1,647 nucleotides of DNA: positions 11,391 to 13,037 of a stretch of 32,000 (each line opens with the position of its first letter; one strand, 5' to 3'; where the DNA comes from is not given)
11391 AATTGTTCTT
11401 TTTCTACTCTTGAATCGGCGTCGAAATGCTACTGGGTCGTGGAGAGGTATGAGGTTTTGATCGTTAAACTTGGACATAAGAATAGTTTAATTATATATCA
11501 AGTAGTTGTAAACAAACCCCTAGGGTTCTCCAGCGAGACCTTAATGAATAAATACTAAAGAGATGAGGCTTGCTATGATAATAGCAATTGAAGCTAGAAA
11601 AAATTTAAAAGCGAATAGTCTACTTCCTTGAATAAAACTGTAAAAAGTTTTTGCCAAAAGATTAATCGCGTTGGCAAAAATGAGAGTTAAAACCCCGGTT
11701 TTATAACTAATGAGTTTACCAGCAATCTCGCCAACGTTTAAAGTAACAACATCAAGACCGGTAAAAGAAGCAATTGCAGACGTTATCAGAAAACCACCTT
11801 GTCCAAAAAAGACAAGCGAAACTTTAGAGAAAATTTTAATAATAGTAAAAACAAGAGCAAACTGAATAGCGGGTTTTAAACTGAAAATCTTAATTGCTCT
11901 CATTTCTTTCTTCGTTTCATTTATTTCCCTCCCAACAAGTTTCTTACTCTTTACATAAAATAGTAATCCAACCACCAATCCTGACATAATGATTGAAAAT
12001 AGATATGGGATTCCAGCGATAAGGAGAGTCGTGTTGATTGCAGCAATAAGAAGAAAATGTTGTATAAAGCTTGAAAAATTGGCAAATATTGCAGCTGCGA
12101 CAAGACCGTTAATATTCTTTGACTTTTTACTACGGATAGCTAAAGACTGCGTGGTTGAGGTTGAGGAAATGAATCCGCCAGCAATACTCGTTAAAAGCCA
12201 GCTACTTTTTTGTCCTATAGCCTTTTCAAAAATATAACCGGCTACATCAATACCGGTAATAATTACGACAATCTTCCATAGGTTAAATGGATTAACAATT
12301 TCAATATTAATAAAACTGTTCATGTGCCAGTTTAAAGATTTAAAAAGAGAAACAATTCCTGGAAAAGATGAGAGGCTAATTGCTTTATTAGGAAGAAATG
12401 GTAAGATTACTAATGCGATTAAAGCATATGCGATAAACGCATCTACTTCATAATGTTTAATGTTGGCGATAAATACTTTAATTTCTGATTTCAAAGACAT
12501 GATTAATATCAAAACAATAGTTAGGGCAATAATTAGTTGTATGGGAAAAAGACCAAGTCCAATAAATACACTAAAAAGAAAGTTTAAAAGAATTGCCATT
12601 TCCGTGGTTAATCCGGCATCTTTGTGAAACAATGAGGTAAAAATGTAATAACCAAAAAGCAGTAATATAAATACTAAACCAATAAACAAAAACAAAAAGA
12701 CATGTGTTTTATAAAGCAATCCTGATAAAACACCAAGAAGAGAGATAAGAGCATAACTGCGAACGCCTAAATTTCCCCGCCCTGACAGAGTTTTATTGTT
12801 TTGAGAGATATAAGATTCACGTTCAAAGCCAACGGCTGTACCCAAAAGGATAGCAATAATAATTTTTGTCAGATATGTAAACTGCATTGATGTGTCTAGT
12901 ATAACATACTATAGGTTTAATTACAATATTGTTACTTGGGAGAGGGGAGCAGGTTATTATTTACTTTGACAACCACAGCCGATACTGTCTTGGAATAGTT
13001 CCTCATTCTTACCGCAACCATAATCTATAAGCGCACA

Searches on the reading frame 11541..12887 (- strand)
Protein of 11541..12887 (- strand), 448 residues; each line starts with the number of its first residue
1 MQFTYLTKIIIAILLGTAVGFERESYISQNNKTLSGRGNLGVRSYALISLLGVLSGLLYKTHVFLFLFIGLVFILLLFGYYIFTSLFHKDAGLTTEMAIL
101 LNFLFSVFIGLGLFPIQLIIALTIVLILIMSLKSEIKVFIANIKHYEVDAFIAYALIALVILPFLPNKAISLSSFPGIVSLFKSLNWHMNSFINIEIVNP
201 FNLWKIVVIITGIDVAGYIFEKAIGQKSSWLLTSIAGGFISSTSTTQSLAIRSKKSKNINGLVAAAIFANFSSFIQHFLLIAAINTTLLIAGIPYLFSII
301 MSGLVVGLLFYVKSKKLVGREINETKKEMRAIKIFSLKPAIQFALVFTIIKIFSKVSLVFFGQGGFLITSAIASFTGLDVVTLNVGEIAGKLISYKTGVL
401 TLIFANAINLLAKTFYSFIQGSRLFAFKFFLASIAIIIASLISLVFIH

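Call 50: search_protein_families(library=pfam, proteins=[window:11541-12887:-], max_evalue=0.001)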
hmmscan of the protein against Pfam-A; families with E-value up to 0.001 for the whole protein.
window:11541-12887:- (448 aa): 2 families
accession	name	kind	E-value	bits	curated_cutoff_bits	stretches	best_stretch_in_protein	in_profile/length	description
PF13194.11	DUF4010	-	2.7e-34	119.2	30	1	208-420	1-209/210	Domain of unknown function (DUF4010)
PF02308.21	MgtC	-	9.5e-12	45.8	31.4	1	9-130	1-114/121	MgtC family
